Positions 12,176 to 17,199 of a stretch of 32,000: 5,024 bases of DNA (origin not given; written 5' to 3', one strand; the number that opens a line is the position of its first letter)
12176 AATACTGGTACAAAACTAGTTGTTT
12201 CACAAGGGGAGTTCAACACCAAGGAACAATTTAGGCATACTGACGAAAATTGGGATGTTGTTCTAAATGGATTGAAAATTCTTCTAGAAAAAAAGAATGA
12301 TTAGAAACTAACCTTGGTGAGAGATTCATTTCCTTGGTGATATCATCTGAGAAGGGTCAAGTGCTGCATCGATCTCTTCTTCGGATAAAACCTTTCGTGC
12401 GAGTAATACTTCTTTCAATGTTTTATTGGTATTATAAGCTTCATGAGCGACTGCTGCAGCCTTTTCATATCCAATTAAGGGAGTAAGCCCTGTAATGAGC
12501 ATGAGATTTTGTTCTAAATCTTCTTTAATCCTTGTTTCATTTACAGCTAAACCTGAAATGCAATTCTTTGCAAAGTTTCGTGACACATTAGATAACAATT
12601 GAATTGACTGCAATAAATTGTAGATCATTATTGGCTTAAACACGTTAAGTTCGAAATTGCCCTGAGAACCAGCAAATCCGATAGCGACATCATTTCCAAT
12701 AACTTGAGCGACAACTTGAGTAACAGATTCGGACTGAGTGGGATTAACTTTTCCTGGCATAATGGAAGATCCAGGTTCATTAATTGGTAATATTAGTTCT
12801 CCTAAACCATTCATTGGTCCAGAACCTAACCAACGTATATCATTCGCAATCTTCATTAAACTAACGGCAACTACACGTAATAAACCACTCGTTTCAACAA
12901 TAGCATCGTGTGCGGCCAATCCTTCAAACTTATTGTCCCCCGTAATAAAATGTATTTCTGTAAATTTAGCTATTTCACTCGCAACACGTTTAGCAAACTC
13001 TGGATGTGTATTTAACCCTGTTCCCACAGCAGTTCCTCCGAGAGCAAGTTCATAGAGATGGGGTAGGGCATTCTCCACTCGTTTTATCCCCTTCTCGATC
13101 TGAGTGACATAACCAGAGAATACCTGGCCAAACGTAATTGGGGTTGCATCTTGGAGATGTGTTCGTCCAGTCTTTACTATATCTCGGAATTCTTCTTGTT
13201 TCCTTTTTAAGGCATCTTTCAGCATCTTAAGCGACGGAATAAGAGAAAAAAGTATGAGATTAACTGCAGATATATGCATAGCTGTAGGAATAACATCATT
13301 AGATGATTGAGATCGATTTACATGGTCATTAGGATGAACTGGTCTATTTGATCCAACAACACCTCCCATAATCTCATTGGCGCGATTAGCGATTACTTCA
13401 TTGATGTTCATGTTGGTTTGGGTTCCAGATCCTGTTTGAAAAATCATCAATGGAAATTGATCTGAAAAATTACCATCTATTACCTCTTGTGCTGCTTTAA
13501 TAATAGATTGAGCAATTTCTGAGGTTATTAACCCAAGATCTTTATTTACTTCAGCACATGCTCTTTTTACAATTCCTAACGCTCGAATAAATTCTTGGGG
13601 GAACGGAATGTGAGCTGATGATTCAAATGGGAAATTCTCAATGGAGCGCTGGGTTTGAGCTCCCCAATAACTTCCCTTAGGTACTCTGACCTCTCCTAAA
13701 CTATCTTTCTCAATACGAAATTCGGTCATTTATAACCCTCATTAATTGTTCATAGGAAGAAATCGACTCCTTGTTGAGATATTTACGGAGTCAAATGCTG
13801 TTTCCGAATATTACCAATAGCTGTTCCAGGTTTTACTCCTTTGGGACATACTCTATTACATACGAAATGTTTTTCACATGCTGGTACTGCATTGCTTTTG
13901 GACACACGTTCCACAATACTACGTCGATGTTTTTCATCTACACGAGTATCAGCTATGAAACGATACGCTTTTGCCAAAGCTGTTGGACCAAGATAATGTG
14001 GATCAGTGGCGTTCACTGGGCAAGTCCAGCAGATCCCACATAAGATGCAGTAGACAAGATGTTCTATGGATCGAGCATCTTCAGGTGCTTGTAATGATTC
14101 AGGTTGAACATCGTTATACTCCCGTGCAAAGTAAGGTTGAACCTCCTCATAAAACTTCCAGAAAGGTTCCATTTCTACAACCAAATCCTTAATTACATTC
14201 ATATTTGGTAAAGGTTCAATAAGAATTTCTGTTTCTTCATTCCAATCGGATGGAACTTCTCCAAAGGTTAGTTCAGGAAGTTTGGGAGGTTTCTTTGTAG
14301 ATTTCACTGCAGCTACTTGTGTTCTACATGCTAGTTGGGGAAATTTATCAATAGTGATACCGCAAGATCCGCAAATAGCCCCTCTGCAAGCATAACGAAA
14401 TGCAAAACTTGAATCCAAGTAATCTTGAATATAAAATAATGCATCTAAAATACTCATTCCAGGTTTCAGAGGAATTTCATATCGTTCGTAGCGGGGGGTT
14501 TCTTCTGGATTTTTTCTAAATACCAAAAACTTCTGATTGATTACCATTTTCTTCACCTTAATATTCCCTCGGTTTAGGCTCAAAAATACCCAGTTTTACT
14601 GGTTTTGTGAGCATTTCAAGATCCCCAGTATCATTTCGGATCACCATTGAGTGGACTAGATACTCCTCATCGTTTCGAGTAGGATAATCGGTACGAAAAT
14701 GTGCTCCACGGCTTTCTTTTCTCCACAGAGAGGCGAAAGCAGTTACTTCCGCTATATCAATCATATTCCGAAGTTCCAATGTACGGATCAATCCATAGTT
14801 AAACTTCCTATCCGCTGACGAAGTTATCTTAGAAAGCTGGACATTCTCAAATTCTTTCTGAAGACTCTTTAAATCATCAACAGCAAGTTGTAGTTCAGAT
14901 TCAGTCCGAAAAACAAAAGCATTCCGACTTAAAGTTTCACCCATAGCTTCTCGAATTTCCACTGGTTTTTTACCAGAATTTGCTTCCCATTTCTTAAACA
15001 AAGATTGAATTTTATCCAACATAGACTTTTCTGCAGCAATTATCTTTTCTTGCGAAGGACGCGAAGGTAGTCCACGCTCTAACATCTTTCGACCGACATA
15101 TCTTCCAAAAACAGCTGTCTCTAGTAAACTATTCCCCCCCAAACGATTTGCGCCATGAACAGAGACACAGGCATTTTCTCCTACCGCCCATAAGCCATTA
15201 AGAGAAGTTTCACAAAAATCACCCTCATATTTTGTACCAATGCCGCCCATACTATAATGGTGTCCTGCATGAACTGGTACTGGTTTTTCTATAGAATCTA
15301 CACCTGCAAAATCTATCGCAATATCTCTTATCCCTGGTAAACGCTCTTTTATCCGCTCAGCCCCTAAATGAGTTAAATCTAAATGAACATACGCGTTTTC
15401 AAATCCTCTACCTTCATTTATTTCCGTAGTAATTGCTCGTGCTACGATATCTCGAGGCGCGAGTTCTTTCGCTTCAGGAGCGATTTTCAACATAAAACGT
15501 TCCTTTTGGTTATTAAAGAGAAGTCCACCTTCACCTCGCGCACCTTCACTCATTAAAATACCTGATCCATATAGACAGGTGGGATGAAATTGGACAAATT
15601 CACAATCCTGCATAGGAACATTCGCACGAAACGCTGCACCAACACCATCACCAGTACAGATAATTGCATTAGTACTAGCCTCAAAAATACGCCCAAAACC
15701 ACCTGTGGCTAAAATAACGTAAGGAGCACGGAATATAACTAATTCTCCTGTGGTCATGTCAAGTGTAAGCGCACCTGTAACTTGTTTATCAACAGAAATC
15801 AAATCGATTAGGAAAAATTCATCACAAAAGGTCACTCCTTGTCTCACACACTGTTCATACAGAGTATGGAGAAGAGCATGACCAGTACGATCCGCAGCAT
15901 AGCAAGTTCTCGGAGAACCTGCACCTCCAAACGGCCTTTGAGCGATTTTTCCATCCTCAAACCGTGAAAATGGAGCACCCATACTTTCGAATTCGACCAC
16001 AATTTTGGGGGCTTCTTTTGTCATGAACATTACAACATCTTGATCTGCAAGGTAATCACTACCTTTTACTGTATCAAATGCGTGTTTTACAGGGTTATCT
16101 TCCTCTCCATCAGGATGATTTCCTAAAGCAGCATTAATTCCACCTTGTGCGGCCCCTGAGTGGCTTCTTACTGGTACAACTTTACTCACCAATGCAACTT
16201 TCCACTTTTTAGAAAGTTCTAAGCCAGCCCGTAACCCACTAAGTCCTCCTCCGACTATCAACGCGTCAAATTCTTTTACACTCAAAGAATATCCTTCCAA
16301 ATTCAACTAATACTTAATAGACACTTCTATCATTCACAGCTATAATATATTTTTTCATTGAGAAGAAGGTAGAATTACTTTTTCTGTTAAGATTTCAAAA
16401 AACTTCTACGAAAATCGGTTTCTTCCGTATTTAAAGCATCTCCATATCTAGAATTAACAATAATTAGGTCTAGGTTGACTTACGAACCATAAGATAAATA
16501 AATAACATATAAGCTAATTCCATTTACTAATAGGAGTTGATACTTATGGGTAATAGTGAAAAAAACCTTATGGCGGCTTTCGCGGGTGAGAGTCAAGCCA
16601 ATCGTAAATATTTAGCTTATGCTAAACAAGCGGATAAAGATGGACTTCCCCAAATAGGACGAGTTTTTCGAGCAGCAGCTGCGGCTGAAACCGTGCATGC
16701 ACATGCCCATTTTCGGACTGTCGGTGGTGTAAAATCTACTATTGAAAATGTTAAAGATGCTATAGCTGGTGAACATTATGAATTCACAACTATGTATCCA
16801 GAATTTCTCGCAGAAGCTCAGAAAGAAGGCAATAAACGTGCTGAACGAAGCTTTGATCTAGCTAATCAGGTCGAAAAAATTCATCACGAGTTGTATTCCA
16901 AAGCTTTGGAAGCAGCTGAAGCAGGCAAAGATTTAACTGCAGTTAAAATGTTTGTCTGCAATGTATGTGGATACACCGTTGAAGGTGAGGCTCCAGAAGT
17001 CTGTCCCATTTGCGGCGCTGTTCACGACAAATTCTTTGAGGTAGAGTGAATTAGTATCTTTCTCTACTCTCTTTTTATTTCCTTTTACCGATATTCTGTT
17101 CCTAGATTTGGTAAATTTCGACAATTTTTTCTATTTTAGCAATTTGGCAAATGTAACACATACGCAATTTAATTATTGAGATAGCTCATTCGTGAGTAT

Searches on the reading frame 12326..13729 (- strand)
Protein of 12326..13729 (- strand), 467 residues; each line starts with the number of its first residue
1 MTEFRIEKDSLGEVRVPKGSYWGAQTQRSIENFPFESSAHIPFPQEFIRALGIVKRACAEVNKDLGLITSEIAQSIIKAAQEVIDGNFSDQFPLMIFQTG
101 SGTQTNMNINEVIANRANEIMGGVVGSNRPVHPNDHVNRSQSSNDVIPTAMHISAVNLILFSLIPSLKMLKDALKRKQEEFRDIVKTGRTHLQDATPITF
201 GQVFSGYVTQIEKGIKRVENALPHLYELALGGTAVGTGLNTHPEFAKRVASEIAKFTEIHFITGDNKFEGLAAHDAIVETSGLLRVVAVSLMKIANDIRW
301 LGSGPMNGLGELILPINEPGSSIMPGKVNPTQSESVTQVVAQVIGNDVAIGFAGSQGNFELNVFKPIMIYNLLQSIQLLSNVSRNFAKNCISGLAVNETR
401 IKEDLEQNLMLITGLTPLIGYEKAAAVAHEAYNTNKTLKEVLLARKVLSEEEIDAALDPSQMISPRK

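Call 37: search_protein_families(library=pfam, proteins=[window:12326-13729:-], max_evalue=0.0001)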
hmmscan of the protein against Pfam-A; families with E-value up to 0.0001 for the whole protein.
window:12326-13729:- (467 aa): 2 families
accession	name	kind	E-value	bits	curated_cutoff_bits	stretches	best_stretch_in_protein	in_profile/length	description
PF00206.25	Lyase_1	-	2.3e-108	362.8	27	1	12-345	1-312/312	Lyase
PF10415.14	FumaraseC_C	-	3.9e-20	72.5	32.5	1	411-463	1-53/54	Fumarase C C-terminus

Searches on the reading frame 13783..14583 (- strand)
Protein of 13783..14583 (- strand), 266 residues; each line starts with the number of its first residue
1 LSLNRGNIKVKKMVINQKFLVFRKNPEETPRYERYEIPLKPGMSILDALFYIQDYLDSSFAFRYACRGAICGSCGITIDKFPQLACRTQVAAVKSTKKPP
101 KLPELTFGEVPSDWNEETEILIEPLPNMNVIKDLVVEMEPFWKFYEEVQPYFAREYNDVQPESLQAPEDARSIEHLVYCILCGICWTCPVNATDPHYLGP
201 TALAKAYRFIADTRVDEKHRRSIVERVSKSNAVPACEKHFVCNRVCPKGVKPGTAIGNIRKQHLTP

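Call 37: search_protein_families(library=pfam, proteins=[window:13783-14583:-], max_evalue=0.0001)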
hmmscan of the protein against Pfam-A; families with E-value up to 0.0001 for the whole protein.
window:13783-14583:- (266 aa): 3 families
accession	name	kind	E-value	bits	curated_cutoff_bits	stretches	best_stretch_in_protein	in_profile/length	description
PF13085.11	Fer2_3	-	3.3e-28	98.3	27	1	19-142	2-106/107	2Fe-2S iron-sulfur cluster binding domain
PF00111.32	Fer2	-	5.9e-06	26.6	21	0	39-79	12-48/77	2Fe-2S iron-sulfur cluster binding domain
PF13183.11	Fer4_8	-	7.6e-05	23.6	27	1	178-250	4-68/68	4Fe-4S dicluster domain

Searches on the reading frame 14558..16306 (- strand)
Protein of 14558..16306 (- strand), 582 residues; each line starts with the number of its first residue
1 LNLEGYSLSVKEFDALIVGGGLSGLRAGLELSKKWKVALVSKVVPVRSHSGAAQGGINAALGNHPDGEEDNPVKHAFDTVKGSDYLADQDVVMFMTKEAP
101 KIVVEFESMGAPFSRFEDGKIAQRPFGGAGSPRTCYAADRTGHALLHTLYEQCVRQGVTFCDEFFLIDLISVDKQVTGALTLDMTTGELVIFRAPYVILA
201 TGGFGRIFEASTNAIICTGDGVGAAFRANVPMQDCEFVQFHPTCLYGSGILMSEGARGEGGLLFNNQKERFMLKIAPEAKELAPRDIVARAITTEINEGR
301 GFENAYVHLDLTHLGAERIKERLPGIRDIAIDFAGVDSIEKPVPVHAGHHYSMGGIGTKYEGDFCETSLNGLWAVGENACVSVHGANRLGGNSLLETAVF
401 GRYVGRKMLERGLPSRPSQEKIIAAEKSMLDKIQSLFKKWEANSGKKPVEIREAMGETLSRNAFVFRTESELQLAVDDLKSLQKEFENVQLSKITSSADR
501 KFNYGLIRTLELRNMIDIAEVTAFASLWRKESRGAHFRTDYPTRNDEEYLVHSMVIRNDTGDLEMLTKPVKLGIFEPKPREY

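Call 37: search_protein_families(library=pfam, proteins=[window:14558-16306:-], max_evalue=0.0001)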
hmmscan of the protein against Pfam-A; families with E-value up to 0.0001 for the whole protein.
window:14558-16306:- (582 aa): 3 families
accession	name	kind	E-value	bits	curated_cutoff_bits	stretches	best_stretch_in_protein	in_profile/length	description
PF00890.30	FAD_binding_2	-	1.4e-109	367.5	20.4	1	14-394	1-414/414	FAD binding domain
PF02910.25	Succ_DH_flav_C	-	1.2e-34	119.5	20.8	1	452-582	1-130/130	Fumarate reductase flavoprotein C-term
PF01266.30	DAO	-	4.8e-09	36.6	27.9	1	14-208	1-209/353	FAD dependent oxidoreductase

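Call 43: find_related_loci(query=window:14558-16306:-, collection=genome_contigs, flank=500)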
Query window:14558-16306:- (582 aa) in genome_contigs; peptide patterns used: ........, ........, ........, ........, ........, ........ (x = any residue, [..] = any of these).
79 stretches matched a pattern; 60 encode a relative of the query (tblastn E <= 1e-3); 60 distinct loci.
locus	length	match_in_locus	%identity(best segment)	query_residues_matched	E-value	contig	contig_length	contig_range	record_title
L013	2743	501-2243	89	2-582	0e+0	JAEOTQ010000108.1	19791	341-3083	MAG: Candidatus Hodarchaeota archaeon isolate YT2_065 k127_21874186, whole genome shotgun sequence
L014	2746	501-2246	88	1-582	0e+0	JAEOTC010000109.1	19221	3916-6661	MAG: Candidatus Hodarchaeota archaeon isolate YT1_021 k127_16337196, whole genome shotgun sequence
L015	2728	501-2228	82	7-582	0e+0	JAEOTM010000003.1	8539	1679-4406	MAG: Candidatus Hodarchaeota archaeon isolate YT2_004 k127_42919641, whole genome shotgun sequence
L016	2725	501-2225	81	8-582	0e+0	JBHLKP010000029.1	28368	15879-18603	MAG: Candidatus Hodarchaeota archaeon isolate DZ1M.117 DZ1M.117@5373, whole genome shotgun sequence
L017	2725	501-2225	79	8-582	0e+0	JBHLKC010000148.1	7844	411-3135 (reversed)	MAG: Candidatus Hodarchaeota archaeon isolate DZ1B.236 DZ1B.236@36543, whole genome shotgun sequence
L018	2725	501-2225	78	8-582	0e+0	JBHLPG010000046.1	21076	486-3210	MAG: Promethearchaeota archaeon isolate DZ3S.51 DZ3S.51@7001, whole genome shotgun sequence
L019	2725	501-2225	77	8-582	0e+0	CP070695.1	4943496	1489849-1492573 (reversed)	MAG: Candidatus Heimdallarchaeota archaeon isolate bin6 chromosome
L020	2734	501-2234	71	1-582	0e+0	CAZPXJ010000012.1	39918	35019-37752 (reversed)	MAG TPA_asm: uncultured archaeon isolate SRP214966_co2_105 genome assembly, contig: NODE_1074_length_39918_cov_4.780975,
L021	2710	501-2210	72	8-582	0e+0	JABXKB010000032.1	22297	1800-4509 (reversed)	MAG: Promethearchaeota archaeon isolate Hel_238_bin13 contig-145_4194, whole genome shotgun sequence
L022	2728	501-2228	71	2-582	0e+0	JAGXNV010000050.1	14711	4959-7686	MAG: Candidatus Heimdallarchaeota archaeon isolate bin51 NODE_51_length_14711_cov_5.529930, whole genome shotgun sequenc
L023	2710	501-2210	71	8-582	0e+0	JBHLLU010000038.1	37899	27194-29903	MAG: Promethearchaeota archaeon isolate DZ1S.191 DZ1S.191@1867, whole genome shotgun sequence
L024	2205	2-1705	72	11-582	0e+0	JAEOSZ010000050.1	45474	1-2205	MAG: Candidatus Heimdallarchaeota archaeon isolate YT1_002 k127_17749393, whole genome shotgun sequence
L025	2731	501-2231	71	2-582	0e+0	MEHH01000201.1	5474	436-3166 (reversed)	MAG: Candidatus Heimdallarchaeota archaeon AB_125 HeimAB125_contig000201, whole genome shotgun sequence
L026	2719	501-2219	71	5-582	0e+0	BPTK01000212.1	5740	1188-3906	MAG: Candidatus Heimdallarchaeota archaeon 7H_bin4 DNA, 7H_mb2_bin4_NODE_1109, whole genome shotgun sequence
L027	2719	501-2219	70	5-582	0e+0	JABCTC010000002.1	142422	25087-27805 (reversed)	MAG: Candidatus Heimdallarchaeota archaeon isolate HM4_B41 NODE_22_length_142422_cov_1.35203_ID_39265448, whole genome s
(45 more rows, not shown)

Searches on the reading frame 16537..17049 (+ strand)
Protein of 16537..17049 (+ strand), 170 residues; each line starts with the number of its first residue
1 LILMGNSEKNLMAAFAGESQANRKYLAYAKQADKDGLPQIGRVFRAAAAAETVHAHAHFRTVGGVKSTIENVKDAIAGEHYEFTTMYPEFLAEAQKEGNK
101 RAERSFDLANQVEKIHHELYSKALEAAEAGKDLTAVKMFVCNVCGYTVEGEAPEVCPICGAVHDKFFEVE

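Call 37: search_protein_families(library=pfam, proteins=[window:16537-17049:+], max_evalue=0.0001)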
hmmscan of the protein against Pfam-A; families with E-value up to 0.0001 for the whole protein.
window:16537-17049:+ (170 aa): 2 families
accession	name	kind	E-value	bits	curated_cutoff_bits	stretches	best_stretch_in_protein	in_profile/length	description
PF02915.23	Rubrerythrin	-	5.1e-25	88.9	22.8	1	9-123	1-136/137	Rubrerythrin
PF21349.2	RUBY_RBDX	-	3.2e-11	42.9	26.5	1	139-166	1-29/30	Rubrerythrin, rubredoxin-like domain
